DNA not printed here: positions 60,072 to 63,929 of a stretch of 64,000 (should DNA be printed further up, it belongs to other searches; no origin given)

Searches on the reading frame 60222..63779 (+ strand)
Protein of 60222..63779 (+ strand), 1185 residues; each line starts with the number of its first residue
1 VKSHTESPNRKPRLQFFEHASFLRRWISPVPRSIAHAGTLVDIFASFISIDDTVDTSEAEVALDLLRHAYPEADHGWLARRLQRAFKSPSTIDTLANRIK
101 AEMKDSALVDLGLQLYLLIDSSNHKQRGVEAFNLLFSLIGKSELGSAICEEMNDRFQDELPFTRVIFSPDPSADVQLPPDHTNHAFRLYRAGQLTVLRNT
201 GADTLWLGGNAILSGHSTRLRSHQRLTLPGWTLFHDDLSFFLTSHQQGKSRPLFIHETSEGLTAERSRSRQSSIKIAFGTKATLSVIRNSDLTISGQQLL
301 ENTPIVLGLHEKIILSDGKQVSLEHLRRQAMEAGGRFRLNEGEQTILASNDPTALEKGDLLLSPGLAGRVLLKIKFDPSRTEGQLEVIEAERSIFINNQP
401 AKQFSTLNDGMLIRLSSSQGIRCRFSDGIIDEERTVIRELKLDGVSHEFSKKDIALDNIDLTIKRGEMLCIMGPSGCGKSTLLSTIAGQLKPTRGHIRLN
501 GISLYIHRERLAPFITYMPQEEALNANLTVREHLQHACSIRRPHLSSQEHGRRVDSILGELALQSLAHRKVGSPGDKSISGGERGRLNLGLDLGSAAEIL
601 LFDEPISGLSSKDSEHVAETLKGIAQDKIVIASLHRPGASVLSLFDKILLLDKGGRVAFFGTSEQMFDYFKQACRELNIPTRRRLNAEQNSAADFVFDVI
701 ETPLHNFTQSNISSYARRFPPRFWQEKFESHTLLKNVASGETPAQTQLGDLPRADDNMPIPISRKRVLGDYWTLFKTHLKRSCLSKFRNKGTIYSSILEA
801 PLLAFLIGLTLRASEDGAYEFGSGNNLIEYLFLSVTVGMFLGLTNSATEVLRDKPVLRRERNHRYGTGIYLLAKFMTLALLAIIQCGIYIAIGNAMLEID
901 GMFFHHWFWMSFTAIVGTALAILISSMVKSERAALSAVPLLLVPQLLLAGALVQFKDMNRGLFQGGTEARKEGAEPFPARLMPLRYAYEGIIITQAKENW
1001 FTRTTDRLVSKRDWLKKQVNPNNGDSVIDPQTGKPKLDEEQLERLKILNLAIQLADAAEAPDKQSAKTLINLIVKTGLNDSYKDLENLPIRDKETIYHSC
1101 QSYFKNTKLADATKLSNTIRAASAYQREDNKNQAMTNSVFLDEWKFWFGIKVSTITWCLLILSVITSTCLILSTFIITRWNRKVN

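Call 30: search_protein_families(library=ncbifam, proteins=[window:60222-63779:+], max_evalue=0.00001)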
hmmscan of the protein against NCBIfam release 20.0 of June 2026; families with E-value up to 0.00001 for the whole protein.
window:60222-63779:+ (1185 aa): 173 families (the best 25 are shown)
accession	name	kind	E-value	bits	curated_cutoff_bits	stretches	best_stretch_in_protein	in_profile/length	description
TIGR00955.1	3a01204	subfamily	7.6e-68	229.6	736.35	1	453-956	38-525/617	pigment precursor permease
TIGR00956.1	3a01205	subfamily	4.6e-37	127.3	1959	1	452-673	775-1002/1394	pleiotropic drug resistance family protein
TIGR02857.1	CydD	equivalog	3.2e-30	105.6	435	1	435-649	317-527/529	thiol reductant ABC exporter subunit CydD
TIGR03265.1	PhnT2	equivalog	4e-29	101.9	457.7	1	439-668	4-224/353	putative 2-aminoethylphosphonate ABC transporter ATP-binding protein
NF010068.0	PRK13548.1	equivalog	5.5e-28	97.8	261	1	440-666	6-230/261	heme ABC transporter ATP-binding protein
NF008364.0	PRK11160.1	equivalog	6.2e-28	97.7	630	1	437-665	336-560/575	heme ABC transporter ATP-binding protein/permease CydC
TIGR03375.1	type_I_sec_LssB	subfamily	1.8e-27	96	693.1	1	439-669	465-691/696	type I secretion system permease/ATPase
NF040840.2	tungstate_WtpC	equivalog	3.8e-26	92.2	440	1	440-668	2-220/347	tungstate ABC transporter ATP-binding protein WtpC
TIGR00968.1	3a0106s01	subfamily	1.2e-25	90.4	342.75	1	444-668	5-220/237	sulfate ABC transporter ATP-binding protein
TIGR03522.1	GldA_ABC_ATP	equivalog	1.7e-25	90.1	402.6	1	444-658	7-212/301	gliding motility-associated ABC transporter ATP-binding subunit GldA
TIGR02868.1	CydC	equivalog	1.7e-25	89.6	329.05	1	439-636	334-529/530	thiol reductant ABC exporter subunit CydC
TIGR01188.1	drrA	subfamily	4.7e-25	88.5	312.45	1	454-677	7-222/302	daunorubicin resistance ABC transporter, ATP-binding protein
TIGR03873.1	F420-0_ABC_ATP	hypoth_equivalog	6e-25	88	372.4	1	439-665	1-223/256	putative F420-0 ABC transporter ATP-binding protein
TIGR03411.1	urea_trans_UrtD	equivalog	6.3e-25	88.2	304.1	1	440-635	3-200/242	urea ABC transporter ATP-binding protein UrtD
TIGR03864.1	PQQ_ABC_ATP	hypoth_equivalog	1.4e-24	86.9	302.25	1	440-668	2-221/236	ABC transporter, ATP-binding subunit, PQQ-dependent alcohol dehydrogenase system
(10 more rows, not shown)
